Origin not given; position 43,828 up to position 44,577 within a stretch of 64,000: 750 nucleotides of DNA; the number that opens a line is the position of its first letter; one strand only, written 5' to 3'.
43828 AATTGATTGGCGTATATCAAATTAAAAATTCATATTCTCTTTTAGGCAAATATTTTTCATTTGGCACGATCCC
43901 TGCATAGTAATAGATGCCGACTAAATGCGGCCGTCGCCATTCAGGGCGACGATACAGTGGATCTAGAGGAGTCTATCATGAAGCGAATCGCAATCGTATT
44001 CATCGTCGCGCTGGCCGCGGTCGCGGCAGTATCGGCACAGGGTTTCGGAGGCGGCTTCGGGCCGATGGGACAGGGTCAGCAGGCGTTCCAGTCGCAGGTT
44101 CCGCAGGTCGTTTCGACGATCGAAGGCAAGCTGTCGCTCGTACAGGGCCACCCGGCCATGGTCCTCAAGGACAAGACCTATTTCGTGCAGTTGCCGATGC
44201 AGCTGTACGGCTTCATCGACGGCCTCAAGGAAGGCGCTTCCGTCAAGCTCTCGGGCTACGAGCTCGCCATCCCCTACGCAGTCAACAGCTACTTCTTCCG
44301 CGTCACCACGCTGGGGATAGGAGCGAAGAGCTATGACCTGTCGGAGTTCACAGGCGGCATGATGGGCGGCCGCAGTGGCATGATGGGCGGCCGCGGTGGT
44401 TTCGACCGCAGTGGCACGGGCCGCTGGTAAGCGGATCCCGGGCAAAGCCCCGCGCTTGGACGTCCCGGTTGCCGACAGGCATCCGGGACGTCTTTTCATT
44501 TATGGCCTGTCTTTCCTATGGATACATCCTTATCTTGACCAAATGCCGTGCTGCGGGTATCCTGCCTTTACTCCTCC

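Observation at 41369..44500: CDF exporter, orphan histidine kinase and a sigma-54 promoter driving a Gly/Met-rich periplasmic protein (ZraSR/ZraP-like logic without a local activator)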

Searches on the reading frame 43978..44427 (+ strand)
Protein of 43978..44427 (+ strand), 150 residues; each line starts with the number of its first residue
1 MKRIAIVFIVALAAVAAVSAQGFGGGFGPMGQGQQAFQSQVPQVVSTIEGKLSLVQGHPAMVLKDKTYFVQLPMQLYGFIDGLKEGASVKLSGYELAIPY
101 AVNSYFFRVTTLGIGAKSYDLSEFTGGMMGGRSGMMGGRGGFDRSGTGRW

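Call 5: search_protein_families(library=pfam, proteins=[window:43978-44427:+], max_evalue=0.01)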
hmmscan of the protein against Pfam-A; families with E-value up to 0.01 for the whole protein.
window:43978-44427:+ (150 aa): 1 family
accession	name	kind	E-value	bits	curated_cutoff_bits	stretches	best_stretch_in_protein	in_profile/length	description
PF03964.20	Chorion_2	-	0.005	18.1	26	1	8-50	7-53/130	Chorion family 2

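Call 6: search_protein_families(library=ncbifam, proteins=[window:43978-44427:+], max_evalue=0.01)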
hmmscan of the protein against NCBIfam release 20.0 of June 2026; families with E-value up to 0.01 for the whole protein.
window:43978-44427:+ (150 aa): 1 family
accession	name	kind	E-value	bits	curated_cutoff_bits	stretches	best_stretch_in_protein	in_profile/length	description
NF049866.1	outer_TDE1717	subfamily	0.0011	19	135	1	1-28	1-31/210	TDE1717 family outer membrane beta-barrel protein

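Call 8: find_homologous_proteins(query=window:43978-44427:+, max_evalue=0.01)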
Query window:43978-44427:+ (150 aa): 128 proteins with E <= 0.01 among 436 candidates; the best 120 are listed.
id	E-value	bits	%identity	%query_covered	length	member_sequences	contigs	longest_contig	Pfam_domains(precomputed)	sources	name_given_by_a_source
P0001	3.0e-90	318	100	100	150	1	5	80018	-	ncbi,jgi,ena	-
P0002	7.6e-57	210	66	100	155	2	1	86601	-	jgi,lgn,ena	-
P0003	8.3e-57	209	67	100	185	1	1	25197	-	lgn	-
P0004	6.9e-54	200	74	83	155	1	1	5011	-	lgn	-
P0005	1.4e-53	199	74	83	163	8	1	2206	-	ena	-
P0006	1.4e-52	196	65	100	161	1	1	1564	-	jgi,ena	-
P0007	2.2e-52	195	70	83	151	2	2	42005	-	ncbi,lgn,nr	ncbi:MAG: hypothetical protein KKA67_02905 [Spirochaetes bacterium]|nr:hypothetical protein [Spiroch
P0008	3.9e-52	194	65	100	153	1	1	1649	-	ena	-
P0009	1.3e-51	193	65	83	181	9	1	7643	-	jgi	-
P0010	2.5e-51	192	63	100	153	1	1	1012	-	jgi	-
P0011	1.5e-50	189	70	83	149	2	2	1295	-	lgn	-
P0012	2.4e-50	189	72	83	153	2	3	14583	-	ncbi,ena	-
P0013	2.8e-50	188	70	83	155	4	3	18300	-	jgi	-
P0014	9.6e-50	187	65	82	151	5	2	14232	-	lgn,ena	-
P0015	2.2e-49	185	60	100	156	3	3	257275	-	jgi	jgi:hypothetical protein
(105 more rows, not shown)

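Call 10: find_related_loci(query=A1, collection=genome_contigs, flank=6000)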
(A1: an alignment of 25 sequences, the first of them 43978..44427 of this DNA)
Query A1 (150 aa) in genome_contigs; peptide patterns used: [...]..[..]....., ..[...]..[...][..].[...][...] (x = any residue, [..] = any of these).
190 stretches matched a pattern; 103 encode a relative of the query (tblastn E <= 1e-3); the best 80 are kept; 80 distinct loci.
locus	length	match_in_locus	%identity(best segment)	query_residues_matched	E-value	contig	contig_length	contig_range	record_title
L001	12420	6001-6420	76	1-136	2e-55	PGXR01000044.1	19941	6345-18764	MAG: Spirochaetae bacterium HGW-Spirochaetae-7 08E140C01_z5_2013_Ig3399_v2_scaffold_2614, whole genome shotgun sequence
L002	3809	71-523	62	1-143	9e-50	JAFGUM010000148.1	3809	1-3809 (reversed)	MAG: Spirochaetales bacterium isolate ZodW_maxbin.191 k87_2909367, whole genome shotgun sequence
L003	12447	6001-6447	55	1-150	3e-46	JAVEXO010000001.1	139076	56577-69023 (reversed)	MAG: Spirochaetia bacterium isolate BF4_174 NODE_269_length_139076_cov_7.024376_Biofilm4, whole genome shotgun sequence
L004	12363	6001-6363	62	1-124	4e-46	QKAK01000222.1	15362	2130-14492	MAG: Spirochaetes bacterium isolate SZUA-370 scaffold_11461, whole genome shotgun sequence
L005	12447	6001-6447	60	1-150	8e-46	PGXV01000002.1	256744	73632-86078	MAG: Spirochaetae bacterium HGW-Spirochaetae-3 08E140C01_z5_2013_Ig3399_v2_scaffold_33, whole genome shotgun sequence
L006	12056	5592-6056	65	1-150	3e-45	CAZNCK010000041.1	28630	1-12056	MAG TPA_asm: uncultured Treponemataceae bacterium isolate SRP050083_co2_42 genome assembly, contig: NODE_1014_length_286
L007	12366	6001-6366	68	1-125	1e-44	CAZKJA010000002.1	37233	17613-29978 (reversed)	MAG TPA_asm: uncultured Treponemataceae bacterium isolate SRP062349_co3_32 genome assembly, contig: NODE_468_length_3723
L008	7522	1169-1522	61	1-124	1e-44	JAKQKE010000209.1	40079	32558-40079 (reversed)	MAG: Spirochaetota bacterium isolate USDV_maxbin.089 k141_1302103, whole genome shotgun sequence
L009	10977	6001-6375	74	1-124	3e-44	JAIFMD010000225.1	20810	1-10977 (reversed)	MAG: Spirochaetes bacterium isolate bin_251 scaffold_2516, whole genome shotgun sequence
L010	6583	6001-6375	73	1-124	7e-44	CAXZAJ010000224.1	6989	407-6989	MAG: uncultured bacterium isolate ERR13599002_concoct_79 genome assembly, contig: ERZ24875815.2844, whole genome shotgun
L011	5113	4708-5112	56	1-140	6e-42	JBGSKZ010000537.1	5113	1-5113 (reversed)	MAG: Treponematales bacterium isolate JTS-AC194 k141_2712469, whole genome shotgun sequence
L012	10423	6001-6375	70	1-124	6e-42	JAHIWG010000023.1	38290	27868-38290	MAG: Spirochaetes bacterium isolate MM_PW_MetaG.mb.34 MM_PW_MetaG.mb.34_k141_91838, whole genome shotgun sequence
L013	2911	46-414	58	1-124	2e-40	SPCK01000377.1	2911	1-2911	MAG: Spirochaetales bacterium isolate das_tool.maxbin2.98 k141_856222, whole genome shotgun sequence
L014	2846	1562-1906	59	1-123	4e-39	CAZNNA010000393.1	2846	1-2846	MAG TPA_asm: uncultured Treponemataceae bacterium isolate SRP278314_co2_181 genome assembly, contig: NODE_56219_length_2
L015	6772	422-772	56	1-124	2e-38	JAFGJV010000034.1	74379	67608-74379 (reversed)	MAG: Spirochaetales bacterium isolate Zod_Metabat.296 k87_7321683, whole genome shotgun sequence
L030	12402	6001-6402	43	1-121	1e-25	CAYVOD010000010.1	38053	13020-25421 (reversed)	MAG TPA_asm: uncultured Treponema sp. isolate SRP239243_co2_378 genome assembly, contig: NODE_1473_length_38053_cov_12.0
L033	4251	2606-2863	53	45-130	3e-25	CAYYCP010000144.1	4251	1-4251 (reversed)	MAG TPA_asm: uncultured Spirochaetales bacterium isolate SRP167436_co1_347 genome assembly, contig: NODE_34724_length_42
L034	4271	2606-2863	53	45-130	3e-25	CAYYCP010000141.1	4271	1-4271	MAG TPA_asm: uncultured Spirochaetales bacterium isolate SRP167436_co1_347 genome assembly, contig: NODE_34494_length_42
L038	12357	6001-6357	47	1-123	3e-24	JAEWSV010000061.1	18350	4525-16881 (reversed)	MAG: Spirochaetes bacterium isolate OH_SDB_12 k127_896558, whole genome shotgun sequence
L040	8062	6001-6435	38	1-133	4e-24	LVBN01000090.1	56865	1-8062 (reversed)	MAG: Spirochaetales bacterium Spiro_12 Spiro_12_contig_4328, whole genome shotgun sequence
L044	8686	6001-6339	45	1-123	5e-23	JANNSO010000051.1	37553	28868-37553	MAG: Spirochaetota bacterium isolate SOY_31_metabat_206 SOY_31_k141_2225347, whole genome shotgun sequence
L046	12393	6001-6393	40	1-139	4e-22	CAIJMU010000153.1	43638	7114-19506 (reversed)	MAG: uncultured Spirochaetes bacterium isolate Ja_bin-4832 genome assembly, contig: bin-4832:153/193, whole genome shotg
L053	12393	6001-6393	40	1-136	4e-20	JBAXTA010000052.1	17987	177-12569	MAG: Spirochaetota bacterium isolate ELA623 MAG623_52, whole genome shotgun sequence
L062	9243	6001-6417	39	1-149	1e-18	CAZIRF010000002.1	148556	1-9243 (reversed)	MAG TPA_asm: uncultured Spirochaetales bacterium isolate ERP125879_co1_45 genome assembly, contig: NODE_6_length_148556_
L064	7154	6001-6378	36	1-126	3e-18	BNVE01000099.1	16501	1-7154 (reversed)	Spirochaetia bacterium MS502-68 DNA, sequence099, whole genome shotgun sequence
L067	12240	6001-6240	49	42-121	2e-17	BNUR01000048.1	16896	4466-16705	Spirochaetia bacterium MS495-2 DNA, sequence048, whole genome shotgun sequence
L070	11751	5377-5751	36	1-127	4e-16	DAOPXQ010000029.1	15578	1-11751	MAG TPA_asm: Treponemataceae bacterium isolate AMR_MDS_1336 NODE_4063_length_15578_cov_5.126393, whole genome shotgun se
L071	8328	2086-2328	44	47-127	5e-16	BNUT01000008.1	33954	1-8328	Spirochaetia bacterium MS495-79 DNA, sequence008, whole genome shotgun sequence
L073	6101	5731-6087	38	1-133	1e-14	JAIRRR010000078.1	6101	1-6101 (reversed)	MAG: Treponema sp. isolate Ct408_bin124 k119_5632504, whole genome shotgun sequence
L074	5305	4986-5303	41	1-107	2e-14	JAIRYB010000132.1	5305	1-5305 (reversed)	MAG: Spirochaetaceae bacterium isolate Gsp477_bin25 k119_5966468, whole genome shotgun sequence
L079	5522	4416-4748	33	6-122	2e-13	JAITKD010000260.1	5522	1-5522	MAG: Spirochaetaceae bacterium isolate Pcl387_bin37 k119_1787306, whole genome shotgun sequence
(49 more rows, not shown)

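Call 18: search_protein_families(library=pfam, proteins=[L074:1791-3233:-, L074:3403-4839:-, L046:7770-9533:+, L062:7651-9231:+, L070:3074-4504:-, L070:4504-5223:-, L030:4641-5747:-, L040:6749-7015:+, L044:6475-7980:+, L044:7980-8684:+], max_evalue=0.001)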
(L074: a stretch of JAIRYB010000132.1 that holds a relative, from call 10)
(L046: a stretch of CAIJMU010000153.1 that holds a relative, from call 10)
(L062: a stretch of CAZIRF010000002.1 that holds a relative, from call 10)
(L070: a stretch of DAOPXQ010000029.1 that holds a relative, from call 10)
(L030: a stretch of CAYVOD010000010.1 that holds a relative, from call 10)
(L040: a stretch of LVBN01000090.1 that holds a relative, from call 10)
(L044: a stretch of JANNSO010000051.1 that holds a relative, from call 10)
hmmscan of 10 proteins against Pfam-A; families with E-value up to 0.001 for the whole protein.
L074:1791-3233:- (481 aa): 9 families
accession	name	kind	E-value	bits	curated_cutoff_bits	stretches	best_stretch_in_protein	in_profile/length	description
PF00158.32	Sigma54_activat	-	3.2e-66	222.6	20.2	1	138-304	1-167/168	Sigma-54 interaction domain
PF00072.30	Response_reg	-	8.6e-30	103.6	30.2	1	3-112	1-110/111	Response regulator receiver domain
PF25601.1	AAA_lid_14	-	9.7e-22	77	27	1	310-382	1-73/87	AAA+ ATPase lid domain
PF14532.12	Sigma54_activ_2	-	4e-21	76.2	25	1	139-309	1-138/138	Sigma-54 interaction domain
PF02954.25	HTH_8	-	2.1e-12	47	22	1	434-474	2-42/42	Bacterial regulatory protein, Fis family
PF07728.20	AAA_5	-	2.9e-07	31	22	1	162-280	2-123/139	AAA domain (dynein-related subfamily)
PF18024.7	HTH_50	-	1.3e-05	25.2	27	1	434-476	8-49/50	Helix-turn-helix domain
PF21695.3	GlnR_1st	-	0.00075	19.8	27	0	33-113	30-108/111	Transcription regulator GlnR, N-terminal domain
PF13556.12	HTH_30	-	0.00089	19.4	27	0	442-471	4-33/59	PucR C-terminal helix-turn-helix domain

L074:3403-4839:- (479 aa): 2 families
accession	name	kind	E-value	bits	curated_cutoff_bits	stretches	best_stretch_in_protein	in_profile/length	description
PF02518.31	HATPase_c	-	7.7e-23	81.5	26.4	1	373-476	2-109/111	Histidine kinase-, DNA gyrase B-, and HSP90-like ATPase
PF00512.31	HisKA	-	1e-08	35.5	26.9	1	275-329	4-59/66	His Kinase A (phospho-acceptor) domain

L046:7770-9533:+ (588 aa): 7 families
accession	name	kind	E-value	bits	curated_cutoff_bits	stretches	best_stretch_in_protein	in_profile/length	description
PF00158.32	Sigma54_activat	-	3.4e-66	222.5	20.2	1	262-425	4-167/168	Sigma-54 interaction domain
PF00072.30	Response_reg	-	9.7e-28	97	30.2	1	96-205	1-110/111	Response regulator receiver domain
PF25601.1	AAA_lid_14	-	1.4e-17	63.7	27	1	431-498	1-70/87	AAA+ ATPase lid domain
PF14532.12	Sigma54_activ_2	-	1.8e-14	54.6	25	1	275-430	16-138/138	Sigma-54 interaction domain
PF02954.25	HTH_8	-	7.3e-06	26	22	1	542-583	1-42/42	Bacterial regulatory protein, Fis family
PF07728.20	AAA_5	-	0.00014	22.3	22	1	283-402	2-124/139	AAA domain (dynein-related subfamily)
PF21695.3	GlnR_1st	-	0.00066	20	27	0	95-205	2-107/111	Transcription regulator GlnR, N-terminal domain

L062:7651-9231:+ (527 aa): 10 families
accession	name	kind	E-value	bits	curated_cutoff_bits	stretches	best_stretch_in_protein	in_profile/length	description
PF00158.32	Sigma54_activat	-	3.4e-67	225.8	20.2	1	189-354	2-167/168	Sigma-54 interaction domain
PF25601.1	AAA_lid_14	-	1.3e-19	70.3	27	1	360-430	1-71/87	AAA+ ATPase lid domain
PF14532.12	Sigma54_activ_2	-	1.7e-18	67.6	25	1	189-359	1-138/138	Sigma-54 interaction domain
PF01590.32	GAF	-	4.4e-14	53.6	22.4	1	19-154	3-133/133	GAF domain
PF13185.12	GAF_2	-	2.5e-12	47.6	28.6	1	18-154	4-135/136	GAF domain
PF13492.12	GAF_3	-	1.3e-08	35.8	27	1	19-154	3-127/129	GAF domain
PF07728.20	AAA_5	-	3.9e-08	33.8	22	1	211-330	1-123/139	AAA domain (dynein-related subfamily)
PF02954.25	HTH_8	-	9.6e-05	22.5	22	1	469-512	2-42/42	Bacterial regulatory protein, Fis family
PF01078.27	Mg_chelatase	-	0.00027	20.9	20.3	0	267-330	93-158/207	Magnesium chelatase, subunit ChlI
PF07724.20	AAA_2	-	0.0004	20.9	27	1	212-337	6-132/166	AAA domain (Cdc48 subfamily)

L070:3074-4504:- (477 aa): 3 families
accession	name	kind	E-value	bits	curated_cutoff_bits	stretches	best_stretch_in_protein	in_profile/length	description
PF02518.31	HATPase_c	-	1.5e-19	70.9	26.4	1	344-451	2-108/111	Histidine kinase-, DNA gyrase B-, and HSP90-like ATPase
PF00512.31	HisKA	-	2.4e-12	47.2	26.9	1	233-295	2-65/66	His Kinase A (phospho-acceptor) domain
PF00672.30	HAMP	-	0.00029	21.6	25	0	176-227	1-52/53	HAMP domain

L070:4504-5223:- (240 aa): 3 families
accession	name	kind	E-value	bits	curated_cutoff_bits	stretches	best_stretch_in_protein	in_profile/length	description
PF00072.30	Response_reg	-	1.7e-25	89.8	30.2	1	11-120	1-110/111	Response regulator receiver domain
PF00486.34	Trans_reg_C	-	1.2e-17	64.2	26.2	1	166-236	3-77/77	Transcriptional regulatory protein, C terminal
PF00196.25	GerE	-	0.00076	19.5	23.5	0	205-227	30-52/57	Bacterial regulatory proteins, luxR family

L030:4641-5747:- (369 aa): 0 families

L040:6749-7015:+ (89 aa): 0 families

L044:6475-7980:+ (502 aa): 2 families
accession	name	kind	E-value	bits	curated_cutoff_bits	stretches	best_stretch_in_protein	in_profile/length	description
PF02518.31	HATPase_c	-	4.7e-16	59.6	26.4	1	386-490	4-109/111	Histidine kinase-, DNA gyrase B-, and HSP90-like ATPase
PF00512.31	HisKA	-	2.1e-09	37.7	26.9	1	265-326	3-57/66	His Kinase A (phospho-acceptor) domain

L044:7980-8684:+ (235 aa): 2 families
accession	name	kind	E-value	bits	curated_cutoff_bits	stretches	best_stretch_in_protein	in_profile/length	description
PF00072.30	Response_reg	-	9e-30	103.6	30.2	1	11-120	1-110/111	Response regulator receiver domain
PF00158.32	Sigma54_activat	-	2.4e-20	73.3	20.2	1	164-235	4-75/168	Sigma-54 interaction domain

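Call 23: find_encoding_contigs(protein=P0001, flank=2000, max_places=5)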
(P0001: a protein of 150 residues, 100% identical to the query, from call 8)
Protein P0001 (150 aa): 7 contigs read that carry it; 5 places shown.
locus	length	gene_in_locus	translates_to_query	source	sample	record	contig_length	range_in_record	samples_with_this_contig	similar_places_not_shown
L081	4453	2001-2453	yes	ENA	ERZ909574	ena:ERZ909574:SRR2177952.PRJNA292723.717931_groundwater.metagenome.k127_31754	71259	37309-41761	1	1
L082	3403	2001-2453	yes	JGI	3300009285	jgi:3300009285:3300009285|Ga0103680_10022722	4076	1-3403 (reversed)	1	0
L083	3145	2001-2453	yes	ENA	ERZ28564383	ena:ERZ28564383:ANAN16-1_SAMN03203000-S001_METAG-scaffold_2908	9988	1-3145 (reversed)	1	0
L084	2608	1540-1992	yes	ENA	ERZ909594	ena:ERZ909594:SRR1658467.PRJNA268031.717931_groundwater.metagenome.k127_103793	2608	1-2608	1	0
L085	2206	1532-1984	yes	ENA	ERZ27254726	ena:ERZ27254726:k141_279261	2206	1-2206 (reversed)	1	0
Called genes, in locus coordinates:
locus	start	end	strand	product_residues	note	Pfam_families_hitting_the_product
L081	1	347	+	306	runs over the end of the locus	PF01545:Cation_efflux, PF16916:ZT_dimer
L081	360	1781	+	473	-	PF02518:HATPase_c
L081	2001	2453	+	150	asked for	-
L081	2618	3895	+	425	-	PF13793:Pribosyltran_N, PF00156:Pribosyltran, PF14572:Pribosyl_synth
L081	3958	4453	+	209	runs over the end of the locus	PF00702:Hydrolase, PF13419:HAD_2 (weak), PF13242:Hydrolase_like (weak)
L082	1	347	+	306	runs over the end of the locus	PF01545:Cation_efflux, PF16916:ZT_dimer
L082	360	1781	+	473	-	PF02518:HATPase_c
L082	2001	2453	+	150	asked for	-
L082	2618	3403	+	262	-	?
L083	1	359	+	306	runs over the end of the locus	PF01545:Cation_efflux, PF16916:ZT_dimer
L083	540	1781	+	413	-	PF02518:HATPase_c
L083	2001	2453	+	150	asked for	-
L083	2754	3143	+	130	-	?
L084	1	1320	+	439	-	?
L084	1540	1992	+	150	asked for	-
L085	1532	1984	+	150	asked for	-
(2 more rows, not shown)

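Call 28: predict_structure(alignment_id=A2)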
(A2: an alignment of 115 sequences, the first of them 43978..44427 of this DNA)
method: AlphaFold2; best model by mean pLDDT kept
length: 150 residues; sequences in the alignment: 115
mean_pLDDT: 70.9   pTM: 0.53
mean pLDDT of the five models: 70.9, 69.4, 69.0, 66.8, 66.4
residues with pLDDT >= 90: 43; 70-90: 39; 50-70: 33; < 50: 35
segments of 3 or more residues with pLDDT < 50: 19-37, 130-133
pLDDT, mean of each block of 10 residues (from residue 1): 54 51 44 47 82 90 92 81 86 90 92 90 64 49 50
secondary structure, 60 per line:
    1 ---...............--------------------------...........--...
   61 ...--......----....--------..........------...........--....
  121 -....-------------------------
elements in order: H4-18 E45-55 E58-63 E66-71 H76-79 E88-97 E104-114 E117-120 H122-125

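Call 39: search_solved_structures(query=A2, max_evalue=10)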
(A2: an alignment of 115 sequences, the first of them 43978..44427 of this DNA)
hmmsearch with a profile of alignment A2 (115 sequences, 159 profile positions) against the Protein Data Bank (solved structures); distinct sequences matched with E-value up to 10: 5.
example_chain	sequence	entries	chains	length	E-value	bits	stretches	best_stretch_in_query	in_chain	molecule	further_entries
1jaf_A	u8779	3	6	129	0.22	14.6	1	100-139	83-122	CYTOCHROME C'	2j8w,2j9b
6cvn_D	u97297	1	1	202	0.29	14.2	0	105-135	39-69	Microtubule-associated protein tau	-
6t46_B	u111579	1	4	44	0.77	12.8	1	1-36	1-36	Quorum-sensing secretion protein (processed)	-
2qh5_A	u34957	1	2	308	1.7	11.7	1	80-133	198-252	Mannose-6-phosphate isomerase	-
3c0d_A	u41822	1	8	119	2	11.5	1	87-126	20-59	Putative nitrite reductase NADPH (Small subunit) oxidoreductase protein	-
